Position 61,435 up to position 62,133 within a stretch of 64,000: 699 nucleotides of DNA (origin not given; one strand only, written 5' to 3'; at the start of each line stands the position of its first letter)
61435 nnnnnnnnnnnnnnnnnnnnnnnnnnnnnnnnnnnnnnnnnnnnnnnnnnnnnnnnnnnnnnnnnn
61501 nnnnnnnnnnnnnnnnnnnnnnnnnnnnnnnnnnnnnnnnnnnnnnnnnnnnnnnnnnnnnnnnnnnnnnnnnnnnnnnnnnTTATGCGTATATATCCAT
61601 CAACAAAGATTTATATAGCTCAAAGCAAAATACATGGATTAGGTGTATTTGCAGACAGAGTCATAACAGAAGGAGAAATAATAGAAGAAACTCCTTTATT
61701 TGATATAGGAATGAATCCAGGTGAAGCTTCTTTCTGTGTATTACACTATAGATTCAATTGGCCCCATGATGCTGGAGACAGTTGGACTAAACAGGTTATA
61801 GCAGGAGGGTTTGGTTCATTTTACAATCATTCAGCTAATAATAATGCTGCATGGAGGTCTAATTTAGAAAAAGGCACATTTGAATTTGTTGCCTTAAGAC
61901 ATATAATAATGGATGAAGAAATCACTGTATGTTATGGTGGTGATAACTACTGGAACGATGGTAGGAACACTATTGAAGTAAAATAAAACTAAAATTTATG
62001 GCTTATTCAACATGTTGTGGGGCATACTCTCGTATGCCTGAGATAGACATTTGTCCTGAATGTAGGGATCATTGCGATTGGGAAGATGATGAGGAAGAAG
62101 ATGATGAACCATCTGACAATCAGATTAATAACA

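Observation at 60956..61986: Adjacent 2OG-Fe(II) oxygenase and vSET-like minimal SET-domain methyltransferase directly after the DNA polymerase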

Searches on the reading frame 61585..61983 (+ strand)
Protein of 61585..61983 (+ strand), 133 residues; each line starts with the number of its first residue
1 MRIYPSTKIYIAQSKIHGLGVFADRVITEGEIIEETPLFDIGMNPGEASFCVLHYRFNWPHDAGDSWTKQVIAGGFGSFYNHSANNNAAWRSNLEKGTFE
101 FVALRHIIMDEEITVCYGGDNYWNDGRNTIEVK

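Call 3: search_protein_families(library=pfam, proteins=[window:61585-61983:+], max_evalue=1)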
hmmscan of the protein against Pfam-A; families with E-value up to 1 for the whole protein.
window:61585-61983:+ (133 aa): 1 family
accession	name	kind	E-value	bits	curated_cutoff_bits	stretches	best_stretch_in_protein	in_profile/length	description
PF00856.33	SET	-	2.2e-12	47.8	22.4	1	18-118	1-105/105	SET domain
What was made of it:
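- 61585..61986 (+): Minimal SET-domain protein, 133 aa, a putative SAM-dependent protein lysine methyltransferase. It is a variable cassette, and the window carries a divergent allele. PF00856 47.8 bits (call 3).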

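Call 4: search_protein_families(library=phrogs, proteins=[window:61585-61983:+], max_evalue=0.01)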
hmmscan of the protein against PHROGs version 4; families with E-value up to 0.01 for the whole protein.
window:61585-61983:+ (133 aa): 0 families

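Call 6: search_dna_similar(query=window:61585-61983:+, collection=phages, mode=protein, max_rows=40, max_evalue=0.001)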
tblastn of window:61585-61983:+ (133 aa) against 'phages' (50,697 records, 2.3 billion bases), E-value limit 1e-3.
Records with a match: 2; places in all: 2; records where one place covers at least 80% of the query: 2.
Best place of each record, by identity: <60% 2.
By first word of the organism name: uncultured 2.
By host as written in the record: - 2.
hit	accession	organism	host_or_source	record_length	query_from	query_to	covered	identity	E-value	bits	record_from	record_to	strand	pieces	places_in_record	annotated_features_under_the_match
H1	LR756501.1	uncultured phage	metagenomic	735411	11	132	92%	43.4%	7e-24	100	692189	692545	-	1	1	record has no annotation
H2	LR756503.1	uncultured phage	metagenomic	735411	11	132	92%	43.4%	7e-24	100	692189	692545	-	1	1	record has no annotation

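Call 9: find_homologous_proteins(query=window:61585-61983:+, max_evalue=0.001)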
Query window:61585-61983:+ (133 aa): 205 proteins with E <= 0.001 among 210 candidates; the best 120 are listed.
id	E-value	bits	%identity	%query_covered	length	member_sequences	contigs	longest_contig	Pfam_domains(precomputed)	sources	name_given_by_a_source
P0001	2.4e-86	305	98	100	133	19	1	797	PF00856.34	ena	-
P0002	2.8e-54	201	68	100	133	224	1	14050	PF00856.34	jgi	jgi:SET domain-containing protein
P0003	4.2e-53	197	70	92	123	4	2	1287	PF00856.34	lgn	-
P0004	1.3e-52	196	69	92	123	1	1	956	PF00856.34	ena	-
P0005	1.0e-49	186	64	100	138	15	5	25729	PF00856.34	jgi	jgi:hypothetical protein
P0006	6.8e-48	180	60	99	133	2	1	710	PF00856.34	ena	-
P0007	1.1e-47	180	62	95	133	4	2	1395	PF00856.34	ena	-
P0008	1.3e-47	179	61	99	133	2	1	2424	PF00856.34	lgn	-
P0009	3.9e-47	178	61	99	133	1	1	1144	PF00856.34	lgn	-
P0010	1.3e-46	176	60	99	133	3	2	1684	PF00856.34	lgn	-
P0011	2.8e-46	175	58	99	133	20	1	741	PF00856.34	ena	-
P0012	2.8e-46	175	61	99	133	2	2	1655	PF00856.34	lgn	-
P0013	4.6e-46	174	60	99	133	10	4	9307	PF00856.34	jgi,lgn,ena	jgi:hypothetical protein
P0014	1.1e-45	173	60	99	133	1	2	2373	PF00856.34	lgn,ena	-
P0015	1.2e-45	173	60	99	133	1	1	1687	PF00856.34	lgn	-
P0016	1.4e-45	173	61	95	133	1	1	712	PF00856.34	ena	-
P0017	3.7e-45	171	61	95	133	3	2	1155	PF00856.34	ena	-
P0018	5.7e-45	171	59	99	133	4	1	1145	PF00856.34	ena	-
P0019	7.2e-45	170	58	99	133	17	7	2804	PF00856.34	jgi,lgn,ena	-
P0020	1.0e-44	170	58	99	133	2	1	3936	PF00856.34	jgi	-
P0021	1.0e-44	170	59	96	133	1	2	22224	PF00856.34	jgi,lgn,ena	jgi:SET domain-containing protein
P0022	1.1e-44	170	58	99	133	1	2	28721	PF00856.34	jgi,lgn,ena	jgi:hypothetical protein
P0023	1.3e-44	170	61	100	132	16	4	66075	PF00856.34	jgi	jgi:SET domain-containing protein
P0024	1.4e-44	169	60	100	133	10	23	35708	PF00856.34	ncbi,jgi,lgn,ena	jgi:SET domain-containing protein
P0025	1.7e-44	169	58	100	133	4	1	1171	PF00856.34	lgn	-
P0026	2.2e-44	169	60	99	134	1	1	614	PF00856.34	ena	-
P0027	2.5e-44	169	59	100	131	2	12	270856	PF00856.34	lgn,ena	-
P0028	3.1e-44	168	58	99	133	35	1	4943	PF00856.34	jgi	jgi:SET domain-containing protein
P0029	1.7e-43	166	56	99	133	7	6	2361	PF00856.34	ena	-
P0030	2.0e-43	166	59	96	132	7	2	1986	PF00856.34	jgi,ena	jgi:SET domain-containing protein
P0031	2.4e-43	165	61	99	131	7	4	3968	PF00856.34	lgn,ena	-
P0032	2.5e-43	165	58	95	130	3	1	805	PF00856.34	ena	-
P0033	3.3e-43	165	58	99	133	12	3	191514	PF00856.34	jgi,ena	jgi:SET domain-containing protein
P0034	4.7e-43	165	60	95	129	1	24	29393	PF00856.34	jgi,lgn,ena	jgi:SET domain-containing protein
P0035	8.2e-43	164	60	95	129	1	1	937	PF00856.34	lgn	-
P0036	9.6e-43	164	59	100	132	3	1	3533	PF00856.34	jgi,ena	-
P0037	1.1e-42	163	57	99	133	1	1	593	PF00856.34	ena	-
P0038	1.1e-42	163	58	99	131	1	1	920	PF00856.34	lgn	-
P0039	2.6e-42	162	55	99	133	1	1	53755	PF00856.34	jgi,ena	jgi:SET domain-containing protein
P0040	3.1e-42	162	55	99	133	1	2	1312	PF00856.34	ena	-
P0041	4.3e-42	161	57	99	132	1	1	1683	PF00856.34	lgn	-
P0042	9.3e-42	160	58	100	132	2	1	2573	PF00856.34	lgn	-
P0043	1.1e-41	160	58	99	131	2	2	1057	PF00856.34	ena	-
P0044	1.1e-41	160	58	99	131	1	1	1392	PF00856.34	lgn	-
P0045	1.5e-41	160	57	100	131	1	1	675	PF00856.34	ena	-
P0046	1.7e-41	159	57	97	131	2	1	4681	PF00856.34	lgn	-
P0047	2.0e-41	159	58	98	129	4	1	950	PF00856.34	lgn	-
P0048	4.3e-41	158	57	95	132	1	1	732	PF00856.34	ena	-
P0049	4.3e-41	158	54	99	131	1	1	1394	PF00856.34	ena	-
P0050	5.0e-41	158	58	99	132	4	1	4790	PF00856.34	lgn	-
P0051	8.6e-41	157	57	95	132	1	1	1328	PF00856.34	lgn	-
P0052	8.7e-41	157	57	100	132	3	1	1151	PF00856.34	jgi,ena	-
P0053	9.1e-41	157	59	95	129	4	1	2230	PF00856.34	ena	-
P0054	9.2e-41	157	57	99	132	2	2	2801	PF00856.34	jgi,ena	jgi:hypothetical protein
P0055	9.3e-41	157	58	99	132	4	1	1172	PF00856.34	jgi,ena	jgi:hypothetical protein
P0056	1.1e-40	157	55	97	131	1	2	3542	PF00856.34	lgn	-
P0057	1.4e-40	157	58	100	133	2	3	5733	PF00856.34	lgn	-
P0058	1.8e-40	156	57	95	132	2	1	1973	PF00856.34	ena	-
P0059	2.0e-40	156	55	99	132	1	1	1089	PF00856.34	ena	-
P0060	2.4e-40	156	57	95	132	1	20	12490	PF00856.34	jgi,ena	jgi:SET domain-containing protein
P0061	3.1e-40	155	56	100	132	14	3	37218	PF00856.34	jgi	jgi:SET domain-containing protein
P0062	3.7e-40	155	58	99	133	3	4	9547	PF00856.34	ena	-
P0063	4.6e-40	155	55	99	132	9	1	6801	PF00856.34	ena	-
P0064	5.8e-40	155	58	95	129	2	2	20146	PF00856.34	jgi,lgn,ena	jgi:SET domain-containing protein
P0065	7.6e-40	154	57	95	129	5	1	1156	PF00856.34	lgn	-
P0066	7.9e-40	154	57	99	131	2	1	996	PF00856.34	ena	-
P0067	7.9e-40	154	58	99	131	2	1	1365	PF00856.34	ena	-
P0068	1.2e-39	153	56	100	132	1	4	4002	PF00856.34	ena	-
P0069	1.4e-39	153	55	95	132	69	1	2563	PF00856.34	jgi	-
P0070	2.3e-39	153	55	99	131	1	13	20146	PF00856.34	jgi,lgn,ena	jgi:SET domain-containing protein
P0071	2.5e-39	152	56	100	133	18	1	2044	PF00856.34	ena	-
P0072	2.5e-39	152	54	99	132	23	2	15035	PF00856.34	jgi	jgi:hypothetical protein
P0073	2.6e-39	152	56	95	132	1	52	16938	PF00856.34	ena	-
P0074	4.3e-39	152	56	98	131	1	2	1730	PF00856.34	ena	-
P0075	4.4e-39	152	58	97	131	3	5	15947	PF00856.34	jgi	jgi:SET domain-containing protein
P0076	5.6e-39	151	55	99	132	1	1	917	PF00856.34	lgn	-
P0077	6.1e-39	151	58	97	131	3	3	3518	PF00856.34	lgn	-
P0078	6.1e-39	151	55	99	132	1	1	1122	PF00856.34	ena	-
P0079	6.4e-39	151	56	98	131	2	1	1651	PF00856.34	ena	-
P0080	1.5e-38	150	55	99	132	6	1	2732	PF00856.34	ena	-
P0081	1.9e-38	150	56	99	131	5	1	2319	PF00856.34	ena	-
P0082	1.9e-38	150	51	98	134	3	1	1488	PF00856.34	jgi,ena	jgi:SET domain-containing protein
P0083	2.4e-38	149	55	99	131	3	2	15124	PF00856.34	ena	-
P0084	2.5e-38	149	55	95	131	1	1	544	PF00856.34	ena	-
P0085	3.2e-38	149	55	95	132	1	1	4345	PF00856.34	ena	-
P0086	5.0e-38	148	54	99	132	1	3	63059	PF00856.34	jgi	jgi:SET domain-containing protein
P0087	5.3e-38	148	54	99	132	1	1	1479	PF00856.34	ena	-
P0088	6.5e-38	148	51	98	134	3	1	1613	PF00856.34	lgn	-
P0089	6.7e-38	148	54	99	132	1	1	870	PF00856.34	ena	-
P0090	8.6e-38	148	54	99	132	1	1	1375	PF00856.34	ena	-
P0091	8.7e-38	147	55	99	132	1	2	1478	PF00856.34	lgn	-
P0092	1.5e-37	147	57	96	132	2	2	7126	PF00856.34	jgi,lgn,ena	jgi:SET domain-containing protein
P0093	1.6e-37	147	56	95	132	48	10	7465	PF00856.34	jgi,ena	jgi:SET domain-containing protein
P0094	1.6e-37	147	55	96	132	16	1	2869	PF00856.34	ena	-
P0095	1.6e-37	147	54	98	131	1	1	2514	PF00856.34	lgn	-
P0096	2.1e-37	146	53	99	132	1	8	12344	PF00856.34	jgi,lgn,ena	jgi:hypothetical protein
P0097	2.1e-37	146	55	95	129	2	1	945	PF00856.34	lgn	-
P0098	2.1e-37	146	54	99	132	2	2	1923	PF00856.34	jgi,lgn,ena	jgi:SET domain-containing protein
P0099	2.5e-37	146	53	99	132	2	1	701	PF00856.34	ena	-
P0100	2.6e-37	146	53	99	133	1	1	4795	PF00856.34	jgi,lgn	-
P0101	3.0e-37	146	53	99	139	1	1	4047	PF00856.34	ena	-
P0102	3.0e-37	146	53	99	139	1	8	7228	PF00856.34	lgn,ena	-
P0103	3.1e-37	146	53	99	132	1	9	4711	PF00856.34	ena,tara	tara:strand:- start:254 stop:652 length:399 start_codon:yes stop_codon:yes gene_type:complete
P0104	3.1e-37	146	54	95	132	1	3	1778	PF00856.34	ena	-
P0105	3.9e-37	145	55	96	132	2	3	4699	PF00856.34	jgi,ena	jgi:uncharacterized protein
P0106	4.7e-37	145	54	95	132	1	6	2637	PF00856.34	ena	-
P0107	5.5e-37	145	55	95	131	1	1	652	PF00856.34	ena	-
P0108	6.0e-37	145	54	95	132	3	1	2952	PF00856.34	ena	-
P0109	6.6e-37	145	56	94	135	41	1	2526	PF00856.34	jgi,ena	jgi:SET domain-containing protein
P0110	6.9e-37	145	54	99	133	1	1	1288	PF00856.34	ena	-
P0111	8.7e-37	144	50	99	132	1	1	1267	PF00856.34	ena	-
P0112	1.0e-36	144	56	95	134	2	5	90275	PF00856.34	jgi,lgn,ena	-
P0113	1.9e-36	143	54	99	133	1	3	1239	PF00856.34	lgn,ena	-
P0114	1.9e-36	143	56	95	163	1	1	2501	PF00856.34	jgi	-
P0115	2.0e-36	143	56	95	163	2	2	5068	PF00856.34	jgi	-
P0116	2.2e-36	143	52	99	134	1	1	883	PF00856.34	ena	-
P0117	2.2e-36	143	53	99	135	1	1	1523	PF00856.34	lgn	-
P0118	2.3e-36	143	52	99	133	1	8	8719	PF00856.34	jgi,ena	jgi:SET domain-containing protein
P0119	2.3e-36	143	52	99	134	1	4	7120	PF00856.34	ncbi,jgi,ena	-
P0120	2.5e-36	143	54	99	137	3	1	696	PF00856.34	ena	-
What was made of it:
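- Length is conserved across more than 200 clusters (call 9).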

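Call 10: find_related_loci(query=window:61585-61983:+, collection=viral_contigs, flank=6000)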
Query window:61585-61983:+ (133 aa) in viral_contigs; peptide patterns used: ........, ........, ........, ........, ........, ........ (x = any residue, [..] = any of these).
6 stretches matched a pattern; 2 encode a relative of the query (tblastn E <= 1e-3); 2 distinct loci.
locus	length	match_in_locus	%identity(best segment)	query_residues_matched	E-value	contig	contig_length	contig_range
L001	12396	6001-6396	61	1-133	1e-50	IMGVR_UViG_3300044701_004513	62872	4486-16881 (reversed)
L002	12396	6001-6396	61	1-133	1e-50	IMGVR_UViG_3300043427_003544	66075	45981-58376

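Call 12: find_encoding_contigs(protein=P0002, flank=6000, max_places=4)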
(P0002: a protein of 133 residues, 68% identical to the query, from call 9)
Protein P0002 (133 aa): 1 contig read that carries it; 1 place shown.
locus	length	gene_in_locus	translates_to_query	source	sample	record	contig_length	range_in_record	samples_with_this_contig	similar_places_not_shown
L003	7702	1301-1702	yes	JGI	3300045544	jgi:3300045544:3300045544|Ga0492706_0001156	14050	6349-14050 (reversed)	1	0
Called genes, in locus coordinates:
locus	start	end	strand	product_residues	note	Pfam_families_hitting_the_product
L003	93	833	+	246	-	-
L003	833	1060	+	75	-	-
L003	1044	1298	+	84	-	-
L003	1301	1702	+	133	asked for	PF00856:SET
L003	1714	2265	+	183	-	-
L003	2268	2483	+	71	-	-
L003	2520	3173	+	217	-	PF00149:Metallophos, PF12850:Metallophos_2 (faint)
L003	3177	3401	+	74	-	-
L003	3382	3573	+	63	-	-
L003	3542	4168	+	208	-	-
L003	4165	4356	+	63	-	-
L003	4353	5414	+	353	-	PF03796:DnaB_C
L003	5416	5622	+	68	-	-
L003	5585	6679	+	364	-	PF00271:Helicase_C (weak)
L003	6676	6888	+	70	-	-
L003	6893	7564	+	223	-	-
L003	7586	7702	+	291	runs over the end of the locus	-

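Call 13: find_encoding_contigs(protein=P0005, flank=6000, max_places=4)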
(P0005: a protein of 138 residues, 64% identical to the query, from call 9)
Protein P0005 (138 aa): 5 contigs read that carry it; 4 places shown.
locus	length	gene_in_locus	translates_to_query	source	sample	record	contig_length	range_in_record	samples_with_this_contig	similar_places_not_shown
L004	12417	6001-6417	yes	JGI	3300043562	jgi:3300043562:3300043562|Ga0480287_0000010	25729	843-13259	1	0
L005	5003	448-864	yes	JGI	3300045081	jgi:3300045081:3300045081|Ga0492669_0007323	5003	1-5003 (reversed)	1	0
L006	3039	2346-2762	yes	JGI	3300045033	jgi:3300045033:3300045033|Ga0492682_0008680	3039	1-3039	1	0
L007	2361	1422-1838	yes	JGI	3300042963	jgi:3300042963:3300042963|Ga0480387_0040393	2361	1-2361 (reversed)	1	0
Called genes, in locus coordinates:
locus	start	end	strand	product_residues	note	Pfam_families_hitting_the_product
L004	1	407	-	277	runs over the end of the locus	-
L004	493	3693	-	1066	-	PF17482:Phage_sheath_1C (faint)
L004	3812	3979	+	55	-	-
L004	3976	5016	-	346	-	-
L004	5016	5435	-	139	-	PF25735:Phage_L5_gp82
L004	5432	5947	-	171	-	-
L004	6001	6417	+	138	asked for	PF00856:SET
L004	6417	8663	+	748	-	PF04851:ResIII, PF00176:SNF2-rel_dom, PF00270:DEAD (faint), PF14890:Intein_splicing, PF00176:SNF2-rel_dom, PF00271:Helicase_C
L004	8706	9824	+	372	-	PF26809:Phage_T4_gp13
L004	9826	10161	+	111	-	-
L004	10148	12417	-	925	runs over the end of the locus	PF03104:DNA_pol_B_exo1, PF13482:RNase_H_2, PF00136:DNA_pol_B (faint)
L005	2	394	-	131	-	?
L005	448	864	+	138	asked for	PF00856:SET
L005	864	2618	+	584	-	PF00176:SNF2-rel_dom, PF00270:DEAD, PF04851:ResIII, PF00271:Helicase_C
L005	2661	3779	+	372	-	PF26809:Phage_T4_gp13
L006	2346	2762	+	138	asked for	PF00856:SET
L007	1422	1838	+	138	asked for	PF00856:SET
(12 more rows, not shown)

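Call 16: find_related_loci(query=A1, collection=viral_contigs, flank=8000)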
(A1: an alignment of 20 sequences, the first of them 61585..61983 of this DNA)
Query A1 (133 aa) in viral_contigs; peptide patterns used: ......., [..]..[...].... (x = any residue, [..] = any of these).
423 stretches matched a pattern; 360 encode a relative of the query (tblastn E <= 1e-3); the best 80 are kept; 80 distinct loci.
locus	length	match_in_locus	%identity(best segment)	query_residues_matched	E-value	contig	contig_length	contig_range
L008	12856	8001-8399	70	1-133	5e-60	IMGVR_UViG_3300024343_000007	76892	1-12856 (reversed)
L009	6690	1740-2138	70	1-133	5e-60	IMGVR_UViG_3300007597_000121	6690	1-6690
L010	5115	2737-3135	70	1-133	5e-60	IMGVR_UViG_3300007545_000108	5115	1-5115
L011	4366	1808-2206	70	1-133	3e-59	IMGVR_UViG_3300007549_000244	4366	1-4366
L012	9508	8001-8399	68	1-133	1e-57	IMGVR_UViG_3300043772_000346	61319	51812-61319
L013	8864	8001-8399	68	1-133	1e-57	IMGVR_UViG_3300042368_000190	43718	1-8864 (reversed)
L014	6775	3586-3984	68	1-133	1e-57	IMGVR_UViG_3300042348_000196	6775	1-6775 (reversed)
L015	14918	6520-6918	68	1-133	1e-57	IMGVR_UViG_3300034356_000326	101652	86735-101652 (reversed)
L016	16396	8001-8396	61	1-133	5e-49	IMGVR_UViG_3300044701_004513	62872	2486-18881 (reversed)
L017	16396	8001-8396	61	1-133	5e-49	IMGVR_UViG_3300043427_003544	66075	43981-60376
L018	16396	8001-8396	58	1-132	4e-48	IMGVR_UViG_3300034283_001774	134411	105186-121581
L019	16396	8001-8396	58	1-132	4e-48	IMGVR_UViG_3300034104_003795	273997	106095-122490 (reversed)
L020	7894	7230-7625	60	1-133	1e-47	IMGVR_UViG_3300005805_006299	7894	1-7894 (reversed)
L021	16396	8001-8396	57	1-132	2e-47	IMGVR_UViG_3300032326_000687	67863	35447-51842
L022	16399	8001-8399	56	1-133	2e-47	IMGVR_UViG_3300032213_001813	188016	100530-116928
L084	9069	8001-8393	52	1-132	2e-40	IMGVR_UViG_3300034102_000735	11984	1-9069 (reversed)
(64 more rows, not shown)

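Call 17: find_related_loci(query=A1, collection=genome_contigs, flank=8000)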
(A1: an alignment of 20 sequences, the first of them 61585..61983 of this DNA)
Query A1 (133 aa) in genome_contigs; peptide patterns used: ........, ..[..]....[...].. (x = any residue, [..] = any of these).
33 stretches matched a pattern, but none encodes a relative of the query by tblastn (E <= 1e-3).

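Call 21: find_encoding_contigs(protein=P0001, flank=6000, max_places=6)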
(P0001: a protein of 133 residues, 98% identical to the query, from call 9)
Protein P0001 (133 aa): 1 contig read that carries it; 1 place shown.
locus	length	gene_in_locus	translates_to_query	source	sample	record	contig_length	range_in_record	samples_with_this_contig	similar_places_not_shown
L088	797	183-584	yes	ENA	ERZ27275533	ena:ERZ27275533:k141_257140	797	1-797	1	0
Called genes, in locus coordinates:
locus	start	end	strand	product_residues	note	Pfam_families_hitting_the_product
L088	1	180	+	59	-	?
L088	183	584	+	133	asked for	PF00856:SET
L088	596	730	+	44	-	-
